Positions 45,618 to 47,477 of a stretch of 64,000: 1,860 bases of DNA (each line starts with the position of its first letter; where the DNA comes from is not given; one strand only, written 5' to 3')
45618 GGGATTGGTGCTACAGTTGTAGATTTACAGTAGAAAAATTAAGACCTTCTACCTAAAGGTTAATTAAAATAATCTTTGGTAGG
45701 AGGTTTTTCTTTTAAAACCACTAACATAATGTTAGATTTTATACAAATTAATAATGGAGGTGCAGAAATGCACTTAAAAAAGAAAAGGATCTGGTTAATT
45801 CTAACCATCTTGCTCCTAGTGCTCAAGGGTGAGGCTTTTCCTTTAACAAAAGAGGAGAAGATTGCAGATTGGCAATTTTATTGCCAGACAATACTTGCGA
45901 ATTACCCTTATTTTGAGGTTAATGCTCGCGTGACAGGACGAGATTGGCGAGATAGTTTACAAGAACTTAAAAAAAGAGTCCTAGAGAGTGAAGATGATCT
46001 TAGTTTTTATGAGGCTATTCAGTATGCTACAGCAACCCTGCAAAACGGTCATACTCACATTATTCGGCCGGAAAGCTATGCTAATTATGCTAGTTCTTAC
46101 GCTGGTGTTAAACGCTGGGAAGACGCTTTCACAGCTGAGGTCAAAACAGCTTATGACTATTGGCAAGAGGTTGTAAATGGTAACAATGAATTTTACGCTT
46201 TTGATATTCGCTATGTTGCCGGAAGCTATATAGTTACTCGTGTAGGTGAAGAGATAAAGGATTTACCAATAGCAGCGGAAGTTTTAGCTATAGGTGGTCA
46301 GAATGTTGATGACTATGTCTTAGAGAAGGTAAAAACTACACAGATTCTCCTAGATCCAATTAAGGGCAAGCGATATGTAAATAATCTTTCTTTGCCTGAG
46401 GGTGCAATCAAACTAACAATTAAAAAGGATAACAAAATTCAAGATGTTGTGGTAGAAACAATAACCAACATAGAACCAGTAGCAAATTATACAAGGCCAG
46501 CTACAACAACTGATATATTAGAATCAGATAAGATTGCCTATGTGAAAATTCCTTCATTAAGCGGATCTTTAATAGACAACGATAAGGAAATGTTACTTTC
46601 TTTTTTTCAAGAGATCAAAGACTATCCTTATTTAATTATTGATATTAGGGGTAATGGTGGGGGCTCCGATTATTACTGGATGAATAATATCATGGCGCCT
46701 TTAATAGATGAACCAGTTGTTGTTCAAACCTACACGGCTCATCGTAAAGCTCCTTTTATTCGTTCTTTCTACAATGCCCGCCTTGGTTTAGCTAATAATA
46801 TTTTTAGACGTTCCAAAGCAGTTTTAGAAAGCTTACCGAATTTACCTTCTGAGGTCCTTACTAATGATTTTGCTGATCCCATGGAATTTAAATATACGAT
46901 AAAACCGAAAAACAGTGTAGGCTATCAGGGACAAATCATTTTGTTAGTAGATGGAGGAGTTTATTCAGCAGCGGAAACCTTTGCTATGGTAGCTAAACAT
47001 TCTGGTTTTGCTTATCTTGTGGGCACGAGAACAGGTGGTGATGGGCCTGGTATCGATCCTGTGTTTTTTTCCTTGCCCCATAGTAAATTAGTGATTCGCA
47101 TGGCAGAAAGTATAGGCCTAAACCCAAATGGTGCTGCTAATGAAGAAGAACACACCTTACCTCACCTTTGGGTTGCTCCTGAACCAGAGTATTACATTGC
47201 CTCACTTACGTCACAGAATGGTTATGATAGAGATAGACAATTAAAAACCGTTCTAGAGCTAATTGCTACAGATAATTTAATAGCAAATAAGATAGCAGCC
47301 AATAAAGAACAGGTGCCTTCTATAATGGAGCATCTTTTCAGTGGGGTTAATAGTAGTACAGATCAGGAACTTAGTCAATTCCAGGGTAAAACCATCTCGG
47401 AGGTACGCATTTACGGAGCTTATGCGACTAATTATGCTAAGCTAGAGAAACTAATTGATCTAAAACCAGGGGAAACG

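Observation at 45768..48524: Fusion of an S41 peptidase with a POTRA domain and a C-terminal β-barrel: a type-Vd-autotransporter-like architecture with a protease passenger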

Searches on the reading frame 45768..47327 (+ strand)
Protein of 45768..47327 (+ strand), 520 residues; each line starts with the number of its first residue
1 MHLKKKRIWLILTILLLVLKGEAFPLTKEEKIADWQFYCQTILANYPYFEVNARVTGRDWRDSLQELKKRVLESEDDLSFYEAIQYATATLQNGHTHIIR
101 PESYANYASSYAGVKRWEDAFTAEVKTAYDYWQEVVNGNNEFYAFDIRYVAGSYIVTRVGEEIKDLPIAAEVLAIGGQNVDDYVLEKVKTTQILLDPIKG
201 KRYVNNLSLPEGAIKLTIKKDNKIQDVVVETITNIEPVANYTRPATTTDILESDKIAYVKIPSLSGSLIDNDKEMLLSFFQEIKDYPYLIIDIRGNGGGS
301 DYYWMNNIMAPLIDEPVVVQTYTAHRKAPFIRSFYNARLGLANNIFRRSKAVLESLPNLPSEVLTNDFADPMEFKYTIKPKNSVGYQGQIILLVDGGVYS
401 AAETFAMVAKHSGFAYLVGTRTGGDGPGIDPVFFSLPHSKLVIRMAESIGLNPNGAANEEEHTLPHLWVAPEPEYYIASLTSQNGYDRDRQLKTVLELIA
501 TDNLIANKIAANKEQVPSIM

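Call 43: search_solved_structures(query=window:45768-47327:+, max_evalue=10, show_alignments=5)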
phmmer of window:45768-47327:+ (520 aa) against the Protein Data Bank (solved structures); distinct sequences matched with E-value up to 10: 23.
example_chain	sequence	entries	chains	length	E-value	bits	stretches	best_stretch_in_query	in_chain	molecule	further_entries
4ghn_A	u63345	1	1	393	1.3e-10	43.9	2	376-428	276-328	Uncharacterized protein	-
4l8k_A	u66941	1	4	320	5.7e-06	28.5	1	251-328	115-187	putative peptidase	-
3dor_A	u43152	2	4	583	0.01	17.9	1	377-469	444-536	Protein CT_858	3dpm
3dja_A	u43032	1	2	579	0.01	17.9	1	377-469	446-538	Protein CT_858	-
8vcb_A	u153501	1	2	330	0.018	17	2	252-368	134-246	Q5LIA5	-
3dpn_A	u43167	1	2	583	0.026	16.5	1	377-469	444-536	Protein CT_858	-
6iqu_B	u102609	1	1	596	0.11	14.5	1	383-426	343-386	Tail-specific protease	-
6iqs_C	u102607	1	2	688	0.11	14.5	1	383-426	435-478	Tail-specific protease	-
5gn1_A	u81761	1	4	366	0.11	14.5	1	247-309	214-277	ATP-dependent helicase FUN30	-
5wql_C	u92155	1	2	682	0.15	14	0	383-426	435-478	Tail-specific protease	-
8xud_C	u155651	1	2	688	0.39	12.6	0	383-426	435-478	Tail-specific protease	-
6iqq_C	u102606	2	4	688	0.77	11.6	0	383-426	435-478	Tail-specific protease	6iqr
5xx4_A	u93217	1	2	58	0.86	11.5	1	321-347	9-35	Pancreatic trypsin inhibitor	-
2zjx_A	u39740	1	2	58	1.1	11.1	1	321-345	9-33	Pancreatic trypsin inhibitor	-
5xx3_A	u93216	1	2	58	1.3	10.9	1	321-345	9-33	Pancreatic trypsin inhibitor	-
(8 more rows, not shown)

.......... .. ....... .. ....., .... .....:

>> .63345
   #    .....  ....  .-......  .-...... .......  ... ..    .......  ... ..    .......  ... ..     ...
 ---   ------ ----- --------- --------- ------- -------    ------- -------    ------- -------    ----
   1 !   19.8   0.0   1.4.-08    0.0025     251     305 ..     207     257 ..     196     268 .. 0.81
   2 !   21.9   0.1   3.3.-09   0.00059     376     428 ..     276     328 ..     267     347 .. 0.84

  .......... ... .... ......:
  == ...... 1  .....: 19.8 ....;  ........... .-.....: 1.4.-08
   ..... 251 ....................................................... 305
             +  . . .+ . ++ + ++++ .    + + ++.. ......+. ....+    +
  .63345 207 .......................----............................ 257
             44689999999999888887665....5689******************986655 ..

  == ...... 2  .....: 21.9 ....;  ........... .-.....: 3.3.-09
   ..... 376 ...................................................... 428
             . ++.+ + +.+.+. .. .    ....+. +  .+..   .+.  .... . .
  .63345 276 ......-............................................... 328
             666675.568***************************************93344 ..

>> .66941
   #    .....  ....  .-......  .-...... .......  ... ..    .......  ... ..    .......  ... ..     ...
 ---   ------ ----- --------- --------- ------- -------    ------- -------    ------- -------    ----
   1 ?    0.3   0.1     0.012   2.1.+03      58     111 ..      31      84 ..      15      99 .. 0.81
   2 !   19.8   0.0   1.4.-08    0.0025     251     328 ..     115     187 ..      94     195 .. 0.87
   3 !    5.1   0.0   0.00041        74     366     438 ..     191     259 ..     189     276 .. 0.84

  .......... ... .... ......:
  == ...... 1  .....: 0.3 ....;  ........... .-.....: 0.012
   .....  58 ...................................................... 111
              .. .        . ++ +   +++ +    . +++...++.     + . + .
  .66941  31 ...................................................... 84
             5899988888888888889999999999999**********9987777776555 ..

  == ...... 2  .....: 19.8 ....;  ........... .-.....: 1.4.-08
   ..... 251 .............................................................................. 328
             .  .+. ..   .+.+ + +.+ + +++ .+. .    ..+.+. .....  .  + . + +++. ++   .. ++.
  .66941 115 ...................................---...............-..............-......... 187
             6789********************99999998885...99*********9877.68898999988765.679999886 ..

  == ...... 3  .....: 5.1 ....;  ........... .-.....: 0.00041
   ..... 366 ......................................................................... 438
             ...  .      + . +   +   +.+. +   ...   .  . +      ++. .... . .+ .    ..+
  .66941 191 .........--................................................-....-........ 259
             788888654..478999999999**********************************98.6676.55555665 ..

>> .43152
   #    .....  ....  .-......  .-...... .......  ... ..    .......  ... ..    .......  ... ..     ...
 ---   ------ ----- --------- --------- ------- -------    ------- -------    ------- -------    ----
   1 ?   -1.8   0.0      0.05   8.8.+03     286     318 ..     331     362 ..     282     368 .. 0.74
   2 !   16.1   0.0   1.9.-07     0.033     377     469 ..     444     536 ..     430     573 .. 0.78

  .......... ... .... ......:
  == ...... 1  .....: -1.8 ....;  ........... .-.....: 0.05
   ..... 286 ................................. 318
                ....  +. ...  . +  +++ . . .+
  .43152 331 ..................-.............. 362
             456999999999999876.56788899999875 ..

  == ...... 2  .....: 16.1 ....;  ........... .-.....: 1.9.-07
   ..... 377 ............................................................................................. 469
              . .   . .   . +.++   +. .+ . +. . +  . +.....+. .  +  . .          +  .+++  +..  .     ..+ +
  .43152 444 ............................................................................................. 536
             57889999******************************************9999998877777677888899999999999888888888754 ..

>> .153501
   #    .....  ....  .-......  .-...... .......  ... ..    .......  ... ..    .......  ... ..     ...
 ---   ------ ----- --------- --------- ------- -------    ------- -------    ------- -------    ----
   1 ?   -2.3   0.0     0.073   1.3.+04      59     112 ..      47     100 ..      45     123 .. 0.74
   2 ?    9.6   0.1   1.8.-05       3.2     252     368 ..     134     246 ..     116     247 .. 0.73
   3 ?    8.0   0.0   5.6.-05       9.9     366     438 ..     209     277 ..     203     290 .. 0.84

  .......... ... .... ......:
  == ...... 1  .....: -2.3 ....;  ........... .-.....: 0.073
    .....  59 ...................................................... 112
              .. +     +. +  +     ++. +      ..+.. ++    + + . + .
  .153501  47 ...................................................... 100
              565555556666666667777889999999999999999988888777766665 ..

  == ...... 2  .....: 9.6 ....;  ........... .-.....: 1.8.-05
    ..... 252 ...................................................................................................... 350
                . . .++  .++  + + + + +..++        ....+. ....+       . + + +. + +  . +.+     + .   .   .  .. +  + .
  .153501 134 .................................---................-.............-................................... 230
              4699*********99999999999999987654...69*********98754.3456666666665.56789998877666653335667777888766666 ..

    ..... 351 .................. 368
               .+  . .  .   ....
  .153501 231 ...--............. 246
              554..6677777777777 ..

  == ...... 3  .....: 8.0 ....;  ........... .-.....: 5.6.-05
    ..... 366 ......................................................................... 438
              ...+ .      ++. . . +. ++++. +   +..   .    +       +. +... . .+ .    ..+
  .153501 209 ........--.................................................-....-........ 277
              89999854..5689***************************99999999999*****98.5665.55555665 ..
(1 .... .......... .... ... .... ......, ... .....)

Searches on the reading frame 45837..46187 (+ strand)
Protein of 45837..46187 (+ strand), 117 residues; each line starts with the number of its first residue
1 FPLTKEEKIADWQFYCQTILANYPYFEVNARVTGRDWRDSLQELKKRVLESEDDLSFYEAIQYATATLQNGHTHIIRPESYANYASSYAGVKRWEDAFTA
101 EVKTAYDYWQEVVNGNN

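Call 71: search_protein_families(library=pfam, proteins=[window:45837-46187:+], max_evalue=10)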
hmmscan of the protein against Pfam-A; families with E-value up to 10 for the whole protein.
seq(117 aa): 1 family
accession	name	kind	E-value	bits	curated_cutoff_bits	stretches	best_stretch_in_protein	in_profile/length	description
PF20567.3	DUF6776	-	0.044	14.2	27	1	34-66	19-51/149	Family of unknown function (DUF6776)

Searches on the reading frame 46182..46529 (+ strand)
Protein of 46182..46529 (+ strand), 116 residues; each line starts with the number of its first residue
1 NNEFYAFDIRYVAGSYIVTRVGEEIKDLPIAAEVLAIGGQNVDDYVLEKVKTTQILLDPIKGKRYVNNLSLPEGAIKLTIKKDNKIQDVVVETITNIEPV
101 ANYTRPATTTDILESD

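Call 71: search_protein_families(library=pfam, proteins=[window:46182-46529:+], max_evalue=10)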
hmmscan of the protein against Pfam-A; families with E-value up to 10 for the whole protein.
seq(116 aa): 0 families
